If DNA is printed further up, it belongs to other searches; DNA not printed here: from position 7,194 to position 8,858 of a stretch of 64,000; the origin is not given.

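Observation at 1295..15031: BadI-centred alicyclic-acid catabolic cluster built from non-orthologous parts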

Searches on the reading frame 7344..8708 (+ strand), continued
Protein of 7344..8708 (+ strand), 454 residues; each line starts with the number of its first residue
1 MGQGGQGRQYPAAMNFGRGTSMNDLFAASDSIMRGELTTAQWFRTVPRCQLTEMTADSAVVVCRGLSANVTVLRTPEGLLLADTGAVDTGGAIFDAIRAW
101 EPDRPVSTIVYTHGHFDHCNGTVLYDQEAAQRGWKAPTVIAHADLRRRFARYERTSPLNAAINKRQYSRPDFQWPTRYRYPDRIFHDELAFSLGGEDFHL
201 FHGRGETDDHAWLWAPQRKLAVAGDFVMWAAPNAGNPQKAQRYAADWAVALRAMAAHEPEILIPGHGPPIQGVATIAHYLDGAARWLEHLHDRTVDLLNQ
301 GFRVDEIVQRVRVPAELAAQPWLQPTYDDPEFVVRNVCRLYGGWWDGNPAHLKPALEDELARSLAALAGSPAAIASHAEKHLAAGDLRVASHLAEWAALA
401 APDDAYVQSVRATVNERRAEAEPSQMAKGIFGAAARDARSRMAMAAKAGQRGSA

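Call 52: find_encoding_contigs(protein=P0124, flank=9000, max_places=1)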
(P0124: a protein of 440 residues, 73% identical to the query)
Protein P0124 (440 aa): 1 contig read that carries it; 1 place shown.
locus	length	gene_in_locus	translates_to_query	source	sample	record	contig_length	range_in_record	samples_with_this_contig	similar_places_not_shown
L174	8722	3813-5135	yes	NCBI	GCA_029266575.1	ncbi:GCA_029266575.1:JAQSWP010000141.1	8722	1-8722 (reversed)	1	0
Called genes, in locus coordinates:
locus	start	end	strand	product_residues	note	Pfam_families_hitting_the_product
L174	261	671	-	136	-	PF12172:zf-ChsH2, PF01796:OB_ChsH2_C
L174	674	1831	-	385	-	PF22691:Thiolase_C_1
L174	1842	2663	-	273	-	PF00378:ECH_1, PF16113:ECH_2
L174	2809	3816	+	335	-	PF03401:TctC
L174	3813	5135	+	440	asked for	PF00753:Lactamase_B, PF12706:Lactamase_B_2 (faint), PF14863:Alkyl_sulf_dimr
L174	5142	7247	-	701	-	PF02629:CoA_binding, PF13380:CoA_binding_2, PF13607:Succ_CoA_lig, PF19045:Ligase_CoA_2 (weak), PF13549:ATP-grasp_5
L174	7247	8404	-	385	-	PF02771:Acyl-CoA_dh_N, PF02770:Acyl-CoA_dh_M, PF00441:Acyl-CoA_dh_1, PF08028:Acyl-CoA_dh_2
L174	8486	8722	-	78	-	?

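Call 79: predict_structure(alignment_id=A1)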
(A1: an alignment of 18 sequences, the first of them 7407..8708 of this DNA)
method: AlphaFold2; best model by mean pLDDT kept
length: 433 residues; sequences in the alignment: 18
mean_pLDDT: 89.4   pTM: 0.85
mean pLDDT of the five models: 89.4, 87.1, 86.4, 85.3, 83.5
residues with pLDDT >= 90: 290; 70-90: 116; 50-70: 21; < 50: 6
segments of 3 or more residues with pLDDT < 50: 212-214
pLDDT, mean of each block of 10 residues (from residue 1): 82 87 87 94 87 97 93 97 97 91 97 98 93 93 83 92 96 96 78 97 79 54 86 96 92 95 92 94 92 89 75 85 79 88 94 97 95 96 96 94 80 93 79 49
secondary structure, 60 per line:
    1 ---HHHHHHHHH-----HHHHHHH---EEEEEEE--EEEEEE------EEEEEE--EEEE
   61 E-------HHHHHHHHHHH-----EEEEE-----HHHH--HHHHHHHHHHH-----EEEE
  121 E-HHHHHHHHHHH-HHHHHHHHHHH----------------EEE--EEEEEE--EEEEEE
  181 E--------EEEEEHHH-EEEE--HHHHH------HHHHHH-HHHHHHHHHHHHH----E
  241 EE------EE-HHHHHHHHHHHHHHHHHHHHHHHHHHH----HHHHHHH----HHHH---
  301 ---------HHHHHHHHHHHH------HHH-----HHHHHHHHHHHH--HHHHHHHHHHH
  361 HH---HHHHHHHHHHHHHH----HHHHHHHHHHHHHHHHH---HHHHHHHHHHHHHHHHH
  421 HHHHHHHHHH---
elements in order: H4-12 H18-24 E28-34 E37-42 E49-54 E57-61 H69-79 E85-89 H95-98 H101-111 E117-121 H123-133 H135-145 E162-164 E167-172 E175-181 E190-194 E199-202 H205-209 H216-221 H223-235 E240-242 H252-278 H283-289 H294-297 H310-321 H336-347 H350-362 H366-379 H384-400 H404-430
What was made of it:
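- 7407..8708 (+): Cytoplasmic MBL-fold hydrolase with an alkyl-sulfatase dimerisation domain. It has no SCP2 domain and no signal peptide, and the HxHxDH motif is intact. AF2 model with pLDDT 89 (call 79).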

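Call 81: fold_search(model_id=the predicted structure, library=pdb)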
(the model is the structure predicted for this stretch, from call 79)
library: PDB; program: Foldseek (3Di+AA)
matches with E <= 10: 1233; with E <= 0.001: 499
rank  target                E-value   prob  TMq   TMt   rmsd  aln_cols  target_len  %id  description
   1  2yhe_A                3.2e-21  1.00  0.79  0.55   3.7       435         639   22  Structure determination of the stereoselective inverting sec- alkylsulfatase Pisa1 from Pseudomonas sp. (released 2012-05-16)
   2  4av7_A                4.6e-21  1.00  0.79  0.55   3.6       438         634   22  Structure determination of the double mutant S233Y F250G from the sec- alkyl sulfatase PisA1 (released 2012-12-05)
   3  4av7_B                5.9e-21  1.00  0.79  0.55   3.6       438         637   22  Structure determination of the double mutant S233Y F250G from the sec- alkyl sulfatase PisA1 (released 2012-12-05)
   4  4axh_B                1.6e-20  1.00  0.78  0.55   4.6       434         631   21  Structure and mechanism of the first inverting alkylsulfatase specific for secondary alkylsulfatases (released 2012-12-05)
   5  2yhe_B                2.5e-20  1.00  0.79  0.55   3.7       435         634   22  Structure determination of the stereoselective inverting sec- alkylsulfatase Pisa1 from Pseudomonas sp. (released 2012-05-16)
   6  2cg2                  2.7e-20  1.00  0.77  0.54   3.7       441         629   21  Crystal structure of SdsA1, an alkylsulfatase from Pseudomonas aeruginosa, in complex with sulfate (released 2006-04-26)
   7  2cfz                  3.6e-20  1.00  0.73  0.52   6.1       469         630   20  Crystal structure of SdsA1, an alkylsulfatase from Pseudomonas aeruginosa, in complex with 1-dodecanol (released 2006-04-26)
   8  2cfu                  4.9e-20  1.00  0.74  0.53   4.5       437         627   22  Crystal structure of SdsA1, an alkylsulfatase from Pseudomonas aeruginosa, in complex with 1-decane-sulfonic-acid. (released 2006-04-26)
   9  4axh_A                1.1e-19  1.00  0.78  0.55   4.7       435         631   23  Structure and mechanism of the first inverting alkylsulfatase specific for secondary alkylsulfatases (released 2012-12-05)
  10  4nur_A                2.0e-19  1.00  0.76  0.54   4.7       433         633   19  Crystal structure of thermostable alkylsulfatase SdsAP from Pseudomonas sp. S9 (released 2014-12-10)
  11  7tl5_A                4.2e-19  1.00  0.75  0.53   5.3       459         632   18  Crystal structure of putative hydrolase yjcS from Klebsiella pneumoniae. (released 2022-02-02)
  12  4pdx_A                4.7e-19  1.00  0.75  0.54   5.5       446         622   18  Crystal structure of Escherchia coli uncharacterized protein YjcS (released 2015-04-29)
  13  4pdx_B                4.9e-19  1.00  0.76  0.55   4.0       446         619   19  Crystal structure of Escherchia coli uncharacterized protein YjcS (released 2015-04-29)
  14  8d2z_A                7.0e-15  1.00  0.52  0.70   4.4       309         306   19  Crystal Structure of a Metallo-beta-lactamase superfamily protein from Burkholderia cenocepacia (released 2023-07-05)
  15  8d2z_B                1.2e-13  1.00  0.53  0.72   4.4       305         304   20  Crystal Structure of a Metallo-beta-lactamase superfamily protein from Burkholderia cenocepacia (released 2023-07-05)
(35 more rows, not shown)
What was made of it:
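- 7407..8708 (+): Foldseek top matches are Pisa1, SdsA1 and YjcS at TMq 0.73-0.79 (call 81).
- On Type III alkyl sulfatase: Fold match in call 81.
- Closest known: Type III. Same: These are the best fold matches, at TMq 0.73-0.79 (call 81).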

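Call 83: search_protein_families(library=pfam, proteins=[L090:4402-6555:-, L090:6555-7589:-, L090:7613-9526:-, L090:11312-12100:-, L090:12153-13367:-, L090:13300-14658:+, L099:7232-8548:+, L099:8554-9225:+, L099:9232-9984:+, L104:8761-9846:+], max_evalue=0.00001)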
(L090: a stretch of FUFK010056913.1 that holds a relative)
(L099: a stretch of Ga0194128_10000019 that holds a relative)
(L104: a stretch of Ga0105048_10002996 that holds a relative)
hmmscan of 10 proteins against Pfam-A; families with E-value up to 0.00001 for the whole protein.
L090:4402-6555:- (717 aa): 5 families
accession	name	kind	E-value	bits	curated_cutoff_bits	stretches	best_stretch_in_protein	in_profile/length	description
PF13549.11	ATP-grasp_5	-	1e-66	225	27.6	1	491-702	11-219/221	ATP-grasp domain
PF13607.11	Succ_CoA_lig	-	1.2e-49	168.1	27.4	1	167-302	1-135/138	Succinyl-CoA ligase like flavodoxin domain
PF13380.12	CoA_binding_2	-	1e-24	87.6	22.8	1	21-146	1-114/116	CoA binding domain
PF02629.25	CoA_binding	-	1e-16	61.9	22.3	1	19-111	2-97/97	CoA binding domain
PF19045.5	Ligase_CoA_2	-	2.7e-07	31.2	23.7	1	318-382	3-66/162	Ligase-CoA domain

L090:6555-7589:- (344 aa): 1 family
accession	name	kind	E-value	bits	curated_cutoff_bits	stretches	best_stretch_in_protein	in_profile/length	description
PF16868.10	NMT1_3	-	1.4e-44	153.3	27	1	35-331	2-289/289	NMT1-like family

L090:7613-9526:- (637 aa): 1 family
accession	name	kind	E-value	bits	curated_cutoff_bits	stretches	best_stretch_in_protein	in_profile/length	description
PF06808.19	DctM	-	8.3e-79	265.8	23.8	1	113-546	4-408/413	Tripartite ATP-independent periplasmic transporter, DctM component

L090:11312-12100:- (262 aa): 1 family
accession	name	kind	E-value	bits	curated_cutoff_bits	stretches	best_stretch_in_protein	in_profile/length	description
PF00440.29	TetR_N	-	6.9e-08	32.6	24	1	28-71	4-46/47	Bacterial regulatory proteins, tetR family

L090:12153-13367:- (404 aa): 0 families

L090:13300-14658:+ (452 aa): 1 family
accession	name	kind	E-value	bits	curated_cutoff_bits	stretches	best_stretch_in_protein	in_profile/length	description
PF00120.29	Gln-synt_C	-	1.2e-98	330.8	24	1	104-448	2-344/344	Glutamine synthetase, catalytic domain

L099:7232-8548:+ (438 aa): 1 family
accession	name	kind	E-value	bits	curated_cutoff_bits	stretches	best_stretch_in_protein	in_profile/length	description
PF00344.25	SecY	-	1.4e-111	373.2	32.2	1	73-421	2-306/306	SecY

L099:8554-9225:+ (223 aa): 3 families
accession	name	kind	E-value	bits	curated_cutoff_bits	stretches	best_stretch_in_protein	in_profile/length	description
PF00406.28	ADK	-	1.6e-48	165.1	26.8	1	10-193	1-150/151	Adenylate kinase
PF13207.12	AAA_17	-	5.4e-22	79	27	1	11-131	1-122/136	AAA domain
PF05191.20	ADK_lid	-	7e-15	55.1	26.6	1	131-165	1-36/36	Adenylate kinase, active site lid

L099:9232-9984:+ (250 aa): 1 family
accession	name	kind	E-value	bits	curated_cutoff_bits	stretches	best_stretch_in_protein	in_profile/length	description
PF00557.29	Peptidase_M24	-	7.1e-53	179.9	23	1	12-239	2-207/208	Metallopeptidase family M24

L104:8761-9846:+ (361 aa): 0 families

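Call 84: search_protein_families(library=pfam, proteins=[L127:9252-9950:+, L127:8388-9002:-, L127:7868-8350:-, L127:6640-7821:-, L127:11313-12584:-, L143:11300-12529:-, L143:6699-9674:-, L132:8056-9432:-, L132:11815-12729:+, L104:11693-12937:+], max_evalue=0.00001)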
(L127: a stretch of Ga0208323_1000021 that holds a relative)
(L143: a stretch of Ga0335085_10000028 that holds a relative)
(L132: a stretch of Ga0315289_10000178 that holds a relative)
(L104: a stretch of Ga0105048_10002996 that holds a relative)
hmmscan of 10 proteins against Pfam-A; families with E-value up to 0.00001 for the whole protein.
L127:9252-9950:+ (232 aa): 3 families
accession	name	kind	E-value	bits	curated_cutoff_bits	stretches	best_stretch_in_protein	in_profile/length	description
PF00702.32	Hydrolase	-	3.9e-25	89.8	26.4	1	10-202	2-191/191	haloacid dehalogenase-like hydrolase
PF13419.12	HAD_2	-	7.2e-18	65.8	23.8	1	112-205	82-175/178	Haloacid dehalogenase-like hydrolase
PF13242.12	Hydrolase_like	-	2.1e-07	31.2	22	1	163-208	3-48/75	HAD-hyrolase-like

L127:8388-9002:- (204 aa): 1 family
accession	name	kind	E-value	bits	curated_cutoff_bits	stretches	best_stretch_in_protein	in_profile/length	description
PF00677.23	Lum_binding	-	3.8e-49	165.1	27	2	100-184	1-86/86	Lumazine binding domain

L127:7868-8350:- (160 aa): 1 family
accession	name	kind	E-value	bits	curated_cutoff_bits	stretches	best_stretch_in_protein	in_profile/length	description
PF02082.26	Rrf2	-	8e-36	123.6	30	1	8-134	3-131/132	Iron-dependent Transcriptional regulator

L127:6640-7821:- (393 aa): 3 families
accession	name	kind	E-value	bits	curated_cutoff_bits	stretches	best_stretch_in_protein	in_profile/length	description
PF00583.31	Acetyltransf_1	-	2.5e-08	34.6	20.7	1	279-361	34-116/116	Acetyltransferase (GNAT) family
PF08445.16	FR47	-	8.4e-07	29.3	22.1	1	296-364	12-80/86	FR47-like protein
PF13508.13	Acetyltransf_7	-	2.1e-06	28.4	27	1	288-362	12-83/84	Acetyltransferase (GNAT) domain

L127:11313-12584:- (423 aa): 1 family
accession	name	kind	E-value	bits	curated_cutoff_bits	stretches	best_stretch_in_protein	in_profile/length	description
PF03702.20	AnmK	-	1.1e-102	344.3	24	1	35-415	3-365/367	Anhydro-N-acetylmuramic acid kinase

L143:11300-12529:- (409 aa): 2 families
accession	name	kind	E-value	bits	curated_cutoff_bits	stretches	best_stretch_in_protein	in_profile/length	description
PF13458.12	Peripla_BP_6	-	2.4e-27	96.9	31.7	1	2-359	1-341/343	Periplasmic binding protein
PF13433.12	Peripla_BP_5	-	8.7e-08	32.1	27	1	4-101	2-95/363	Periplasmic binding protein domain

L143:6699-9674:- (991 aa): 6 families
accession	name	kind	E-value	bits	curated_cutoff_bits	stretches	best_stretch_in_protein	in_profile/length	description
PF01436.27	NHL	-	2e-71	233.1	20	5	454-479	1-26/28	NHL repeat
PF25021.1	TEN_NHL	-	1.9e-21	76.9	27.1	0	600-691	81-172/357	Teneurin NHL domain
PF08450.18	SGL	-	3.7e-15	56.6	26.3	0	190-284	132-216/246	SMP-30/Gluconolactonase/LRE-like region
PF06739.17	SBBP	-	2.4e-11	43.8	20.5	0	522-536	15-29/38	Beta-propeller repeat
PF13449.12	Phytase-like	-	2.4e-09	38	27.6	0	197-296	9-112/284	Esterase-like activity of phytase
PF03022.22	MRJP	-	2.4e-07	30.9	19.8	0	257-343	6-93/288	Major royal jelly protein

L132:8056-9432:- (458 aa): 1 family
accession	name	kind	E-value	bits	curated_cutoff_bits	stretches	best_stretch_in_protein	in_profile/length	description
PF09861.14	Lar_N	-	6.4e-43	146.8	23.3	1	9-205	1-193/204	Lactate racemase N-terminal domain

L132:11815-12729:+ (304 aa): 1 family
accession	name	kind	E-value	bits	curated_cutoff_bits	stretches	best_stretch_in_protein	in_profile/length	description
PF00494.24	SQS_PSY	-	1.1e-73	248.7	26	1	37-286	4-263/263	Squalene/phytoene synthase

L104:11693-12937:+ (414 aa): 1 family
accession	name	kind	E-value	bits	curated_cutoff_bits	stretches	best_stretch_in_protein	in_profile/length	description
PF09922.15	LiaF-like_C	-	8.1e-08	32.6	29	1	293-348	18-73/114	Cell wall-active antibiotics response LiaF, C-terminal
